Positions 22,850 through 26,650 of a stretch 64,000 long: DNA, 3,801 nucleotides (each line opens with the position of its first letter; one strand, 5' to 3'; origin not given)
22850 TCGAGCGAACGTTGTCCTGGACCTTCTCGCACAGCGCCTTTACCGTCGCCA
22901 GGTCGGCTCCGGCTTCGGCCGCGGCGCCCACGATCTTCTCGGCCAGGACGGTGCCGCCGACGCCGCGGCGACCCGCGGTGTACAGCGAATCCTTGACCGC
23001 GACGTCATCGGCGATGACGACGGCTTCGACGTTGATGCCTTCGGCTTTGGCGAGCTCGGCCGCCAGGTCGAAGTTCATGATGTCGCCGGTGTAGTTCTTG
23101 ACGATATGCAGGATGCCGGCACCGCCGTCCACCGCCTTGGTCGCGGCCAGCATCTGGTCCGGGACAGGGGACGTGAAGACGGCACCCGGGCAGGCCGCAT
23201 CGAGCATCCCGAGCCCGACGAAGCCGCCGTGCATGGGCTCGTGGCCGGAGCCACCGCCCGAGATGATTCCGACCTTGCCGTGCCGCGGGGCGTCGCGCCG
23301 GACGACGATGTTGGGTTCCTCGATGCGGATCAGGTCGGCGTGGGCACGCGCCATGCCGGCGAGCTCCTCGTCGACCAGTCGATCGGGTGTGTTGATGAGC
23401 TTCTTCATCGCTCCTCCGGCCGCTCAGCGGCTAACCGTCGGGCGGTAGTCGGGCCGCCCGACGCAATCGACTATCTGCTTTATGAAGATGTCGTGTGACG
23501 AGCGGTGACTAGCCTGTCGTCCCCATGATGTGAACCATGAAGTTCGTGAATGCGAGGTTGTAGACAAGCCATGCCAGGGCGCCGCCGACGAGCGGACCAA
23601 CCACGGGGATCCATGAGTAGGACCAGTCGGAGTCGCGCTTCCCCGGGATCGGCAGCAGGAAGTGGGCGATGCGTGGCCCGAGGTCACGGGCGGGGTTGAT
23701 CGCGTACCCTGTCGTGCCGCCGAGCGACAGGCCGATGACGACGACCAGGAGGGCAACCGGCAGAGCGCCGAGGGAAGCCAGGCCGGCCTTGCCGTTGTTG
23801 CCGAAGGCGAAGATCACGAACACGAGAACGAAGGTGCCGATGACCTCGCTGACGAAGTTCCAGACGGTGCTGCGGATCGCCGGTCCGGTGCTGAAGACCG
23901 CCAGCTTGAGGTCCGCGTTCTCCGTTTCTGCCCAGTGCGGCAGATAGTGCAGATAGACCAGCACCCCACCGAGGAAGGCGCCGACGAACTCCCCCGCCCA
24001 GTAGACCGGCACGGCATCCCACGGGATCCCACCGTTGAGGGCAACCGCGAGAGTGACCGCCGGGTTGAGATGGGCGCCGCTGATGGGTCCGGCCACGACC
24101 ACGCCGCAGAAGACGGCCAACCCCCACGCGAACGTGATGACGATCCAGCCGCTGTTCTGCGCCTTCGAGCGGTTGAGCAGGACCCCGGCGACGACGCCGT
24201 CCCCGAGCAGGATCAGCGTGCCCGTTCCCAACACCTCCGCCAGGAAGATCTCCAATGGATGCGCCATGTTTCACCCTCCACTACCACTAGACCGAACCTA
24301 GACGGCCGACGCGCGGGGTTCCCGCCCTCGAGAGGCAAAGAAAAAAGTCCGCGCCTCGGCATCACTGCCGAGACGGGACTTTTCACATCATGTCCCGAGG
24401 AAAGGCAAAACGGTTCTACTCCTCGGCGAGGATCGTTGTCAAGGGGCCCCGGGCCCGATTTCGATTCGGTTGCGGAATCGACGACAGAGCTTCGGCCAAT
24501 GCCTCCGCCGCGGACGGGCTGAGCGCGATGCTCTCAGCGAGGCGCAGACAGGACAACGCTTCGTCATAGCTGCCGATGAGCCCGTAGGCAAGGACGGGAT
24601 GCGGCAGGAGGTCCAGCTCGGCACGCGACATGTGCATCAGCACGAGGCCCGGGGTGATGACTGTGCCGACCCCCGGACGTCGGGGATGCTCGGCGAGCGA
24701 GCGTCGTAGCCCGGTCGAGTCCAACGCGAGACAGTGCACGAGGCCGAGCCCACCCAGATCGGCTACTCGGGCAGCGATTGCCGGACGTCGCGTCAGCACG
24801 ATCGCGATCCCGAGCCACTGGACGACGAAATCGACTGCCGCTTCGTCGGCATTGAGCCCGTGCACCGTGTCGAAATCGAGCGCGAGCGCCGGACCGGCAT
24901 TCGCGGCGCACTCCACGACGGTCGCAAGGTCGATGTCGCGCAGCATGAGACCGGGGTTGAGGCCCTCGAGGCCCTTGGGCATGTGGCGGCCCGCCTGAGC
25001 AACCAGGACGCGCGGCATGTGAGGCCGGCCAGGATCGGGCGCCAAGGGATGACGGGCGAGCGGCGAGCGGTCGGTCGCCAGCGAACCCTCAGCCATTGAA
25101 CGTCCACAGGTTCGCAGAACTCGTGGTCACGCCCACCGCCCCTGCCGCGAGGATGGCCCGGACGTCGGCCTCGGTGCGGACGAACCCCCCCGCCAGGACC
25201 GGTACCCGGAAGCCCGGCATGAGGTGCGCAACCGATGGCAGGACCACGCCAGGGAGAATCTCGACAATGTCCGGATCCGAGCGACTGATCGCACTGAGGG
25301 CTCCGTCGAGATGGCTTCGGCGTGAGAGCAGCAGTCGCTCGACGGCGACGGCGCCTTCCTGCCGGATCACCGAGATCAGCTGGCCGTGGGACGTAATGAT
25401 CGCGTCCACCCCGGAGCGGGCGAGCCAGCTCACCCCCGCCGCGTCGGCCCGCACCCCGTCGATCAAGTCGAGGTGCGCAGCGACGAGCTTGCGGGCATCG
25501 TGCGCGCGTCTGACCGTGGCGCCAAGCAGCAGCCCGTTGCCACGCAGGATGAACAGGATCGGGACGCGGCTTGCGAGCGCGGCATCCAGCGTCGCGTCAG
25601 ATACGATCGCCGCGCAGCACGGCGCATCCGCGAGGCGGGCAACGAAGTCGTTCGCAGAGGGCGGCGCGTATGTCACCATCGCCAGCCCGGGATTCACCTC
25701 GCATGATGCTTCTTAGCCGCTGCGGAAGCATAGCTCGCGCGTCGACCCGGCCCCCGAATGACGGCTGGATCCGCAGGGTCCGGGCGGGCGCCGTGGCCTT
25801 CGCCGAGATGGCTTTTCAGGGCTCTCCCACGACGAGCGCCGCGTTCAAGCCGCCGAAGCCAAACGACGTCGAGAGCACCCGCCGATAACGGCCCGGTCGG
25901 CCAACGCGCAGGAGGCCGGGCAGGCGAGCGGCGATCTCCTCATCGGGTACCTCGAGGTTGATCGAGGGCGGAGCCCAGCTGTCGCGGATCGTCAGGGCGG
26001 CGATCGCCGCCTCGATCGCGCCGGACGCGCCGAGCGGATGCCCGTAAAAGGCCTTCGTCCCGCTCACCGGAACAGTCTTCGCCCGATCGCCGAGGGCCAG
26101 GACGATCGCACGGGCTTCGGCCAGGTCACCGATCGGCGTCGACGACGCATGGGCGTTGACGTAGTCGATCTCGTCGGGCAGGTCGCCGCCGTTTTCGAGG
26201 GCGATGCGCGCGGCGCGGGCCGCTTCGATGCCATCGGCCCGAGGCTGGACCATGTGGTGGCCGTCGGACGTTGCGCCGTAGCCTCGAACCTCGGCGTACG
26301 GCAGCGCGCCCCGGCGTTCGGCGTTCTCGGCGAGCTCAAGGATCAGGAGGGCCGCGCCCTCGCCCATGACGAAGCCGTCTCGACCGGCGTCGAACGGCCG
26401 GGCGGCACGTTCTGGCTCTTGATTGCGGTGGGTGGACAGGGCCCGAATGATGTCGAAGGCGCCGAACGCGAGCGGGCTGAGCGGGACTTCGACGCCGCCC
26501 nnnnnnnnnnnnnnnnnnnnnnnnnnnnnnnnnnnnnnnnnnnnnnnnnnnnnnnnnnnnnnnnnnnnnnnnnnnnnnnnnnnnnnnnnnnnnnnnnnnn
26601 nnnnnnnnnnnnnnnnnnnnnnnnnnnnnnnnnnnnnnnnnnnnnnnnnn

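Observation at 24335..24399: Terminator / antiterminator alternative structures in the glpF leader, placed where a GlpP target would be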

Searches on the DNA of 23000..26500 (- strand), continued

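Call 54: search_with_rna_model(model_id=R1, source=L066, max_evalue=10, filters=off)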
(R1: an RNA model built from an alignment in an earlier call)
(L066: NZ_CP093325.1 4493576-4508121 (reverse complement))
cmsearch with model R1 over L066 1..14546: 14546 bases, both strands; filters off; matches with E-value up to 10: 19.
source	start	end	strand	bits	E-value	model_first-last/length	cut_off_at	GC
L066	1618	1659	+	9.8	0.3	1-79/79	no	0.29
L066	11913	11981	+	9.5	0.36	1-79/79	no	0.51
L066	1511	1568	+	9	0.47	1-79/79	no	0.31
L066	10140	10232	+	8.8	0.53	1-79/79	no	0.44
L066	12877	12940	+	8.1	0.81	1-79/79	no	0.41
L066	6069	6125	+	8.1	0.81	1-79/79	no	0.33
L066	8689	8764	-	8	0.84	1-79/79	no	0.36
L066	9079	9167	-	7.6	1.1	1-79/79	no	0.43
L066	11173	11239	-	6.8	1.7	1-79/79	no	0.34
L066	7645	7692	-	6.3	2.2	1-79/79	no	0.23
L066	8601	8652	+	6.1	2.6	1-79/79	no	0.31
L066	7619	7670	+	5.9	2.8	1-79/79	no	0.35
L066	6159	6222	+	5.9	2.8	1-79/79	no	0.28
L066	1532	1594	-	4.9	5.2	1-79/79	no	0.37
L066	9204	9234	+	4.4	6.8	1-79/79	no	0.45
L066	11686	11744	+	4.2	7.6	1-79/79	no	0.41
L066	3945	3990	+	4.1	8.1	1-79/79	no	0.24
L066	8992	9038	+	3.9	8.9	1-79/79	no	0.38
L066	5973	6040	+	3.7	9.9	1-79/79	no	0.25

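Call 65: search_with_rna_model(model_id=R1, sources=[L071, L072, L073, L074, L075, L076, L077, L078, L079, L080, L081, L082, L083, L084, L085, L086, L087, L088, L089, L090, L091, L092, L093, L094, L095, L096, L097, L098, L099, L100, L101, L102, L103, L104, L105, L106, L107, L108, L109, L110, L111, L112, L113, L114, L115, L116, L117, L118, L119, L120, L121, L122, L123, L124, L125, L126, L127, L128, L129, L130, L131, L132, L133, L134, L135, L136, L137, L138, L139, L140, L141, L142, L143, L144, L145, L146, L147, L148, L149, L150], max_evalue=0.001)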
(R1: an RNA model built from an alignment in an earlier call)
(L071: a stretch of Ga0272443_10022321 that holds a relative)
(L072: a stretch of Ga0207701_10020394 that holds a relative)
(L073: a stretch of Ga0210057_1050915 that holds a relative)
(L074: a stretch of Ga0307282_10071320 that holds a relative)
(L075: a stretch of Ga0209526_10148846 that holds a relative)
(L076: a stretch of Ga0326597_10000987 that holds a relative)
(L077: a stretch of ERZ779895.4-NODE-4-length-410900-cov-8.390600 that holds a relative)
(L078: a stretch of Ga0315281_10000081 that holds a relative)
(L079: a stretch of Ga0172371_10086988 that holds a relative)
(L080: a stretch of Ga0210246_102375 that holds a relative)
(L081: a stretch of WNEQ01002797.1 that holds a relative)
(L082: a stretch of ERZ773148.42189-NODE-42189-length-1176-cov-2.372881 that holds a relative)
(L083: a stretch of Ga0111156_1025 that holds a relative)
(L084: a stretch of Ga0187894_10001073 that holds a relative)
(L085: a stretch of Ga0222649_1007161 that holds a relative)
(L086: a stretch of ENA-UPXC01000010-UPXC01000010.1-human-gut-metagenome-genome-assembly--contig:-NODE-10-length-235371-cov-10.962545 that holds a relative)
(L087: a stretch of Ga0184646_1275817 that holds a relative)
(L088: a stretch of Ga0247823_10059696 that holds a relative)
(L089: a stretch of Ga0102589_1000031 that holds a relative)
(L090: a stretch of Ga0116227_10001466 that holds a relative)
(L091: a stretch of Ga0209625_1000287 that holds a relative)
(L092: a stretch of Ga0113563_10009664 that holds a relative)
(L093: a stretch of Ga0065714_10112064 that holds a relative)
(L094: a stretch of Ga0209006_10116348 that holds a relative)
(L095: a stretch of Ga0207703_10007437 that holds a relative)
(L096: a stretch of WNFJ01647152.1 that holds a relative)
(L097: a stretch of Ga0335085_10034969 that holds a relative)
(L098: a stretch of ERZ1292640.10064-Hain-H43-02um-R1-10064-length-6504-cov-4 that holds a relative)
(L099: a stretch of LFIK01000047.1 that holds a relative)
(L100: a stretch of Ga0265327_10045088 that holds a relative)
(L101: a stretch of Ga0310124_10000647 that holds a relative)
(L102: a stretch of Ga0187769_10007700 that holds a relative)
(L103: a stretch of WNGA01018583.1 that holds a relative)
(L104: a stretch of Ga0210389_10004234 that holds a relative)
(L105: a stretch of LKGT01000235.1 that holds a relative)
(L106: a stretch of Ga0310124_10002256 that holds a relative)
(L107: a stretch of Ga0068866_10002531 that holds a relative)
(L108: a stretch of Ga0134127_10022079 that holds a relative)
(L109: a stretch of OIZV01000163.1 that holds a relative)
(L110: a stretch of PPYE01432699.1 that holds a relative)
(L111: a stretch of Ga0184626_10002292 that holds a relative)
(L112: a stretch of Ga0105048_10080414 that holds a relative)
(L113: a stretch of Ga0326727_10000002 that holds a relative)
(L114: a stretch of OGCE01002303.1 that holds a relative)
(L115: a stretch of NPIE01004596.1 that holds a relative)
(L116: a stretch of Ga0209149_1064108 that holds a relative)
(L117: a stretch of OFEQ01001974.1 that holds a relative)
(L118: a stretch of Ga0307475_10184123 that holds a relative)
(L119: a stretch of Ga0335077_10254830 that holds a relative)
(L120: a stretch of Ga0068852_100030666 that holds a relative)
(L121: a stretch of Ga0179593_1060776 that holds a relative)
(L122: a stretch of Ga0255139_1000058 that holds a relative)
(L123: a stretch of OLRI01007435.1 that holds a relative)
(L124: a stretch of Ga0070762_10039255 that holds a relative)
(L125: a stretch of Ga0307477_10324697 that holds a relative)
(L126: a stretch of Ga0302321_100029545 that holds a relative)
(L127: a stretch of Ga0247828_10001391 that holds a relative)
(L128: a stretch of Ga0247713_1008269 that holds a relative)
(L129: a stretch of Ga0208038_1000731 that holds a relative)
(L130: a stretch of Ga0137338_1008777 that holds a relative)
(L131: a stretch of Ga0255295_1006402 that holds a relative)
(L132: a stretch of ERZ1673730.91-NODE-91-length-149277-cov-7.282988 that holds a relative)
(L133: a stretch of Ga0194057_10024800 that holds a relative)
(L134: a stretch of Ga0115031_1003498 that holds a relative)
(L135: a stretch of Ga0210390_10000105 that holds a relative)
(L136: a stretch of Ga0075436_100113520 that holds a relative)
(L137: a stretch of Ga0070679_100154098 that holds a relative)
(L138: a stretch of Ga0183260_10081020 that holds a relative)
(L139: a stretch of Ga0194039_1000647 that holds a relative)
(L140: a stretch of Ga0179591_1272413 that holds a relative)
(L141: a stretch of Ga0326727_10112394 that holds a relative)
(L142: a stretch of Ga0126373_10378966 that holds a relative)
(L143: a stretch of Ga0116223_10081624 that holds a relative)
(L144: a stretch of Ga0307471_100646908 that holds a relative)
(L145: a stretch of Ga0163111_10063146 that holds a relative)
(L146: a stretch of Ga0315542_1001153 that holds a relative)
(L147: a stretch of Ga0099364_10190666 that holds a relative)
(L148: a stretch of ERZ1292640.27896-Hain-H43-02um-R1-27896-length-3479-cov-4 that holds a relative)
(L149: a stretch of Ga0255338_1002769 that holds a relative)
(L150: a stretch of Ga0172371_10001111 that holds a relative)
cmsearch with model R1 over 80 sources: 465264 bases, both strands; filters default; matches with E-value up to 0.001: 0.
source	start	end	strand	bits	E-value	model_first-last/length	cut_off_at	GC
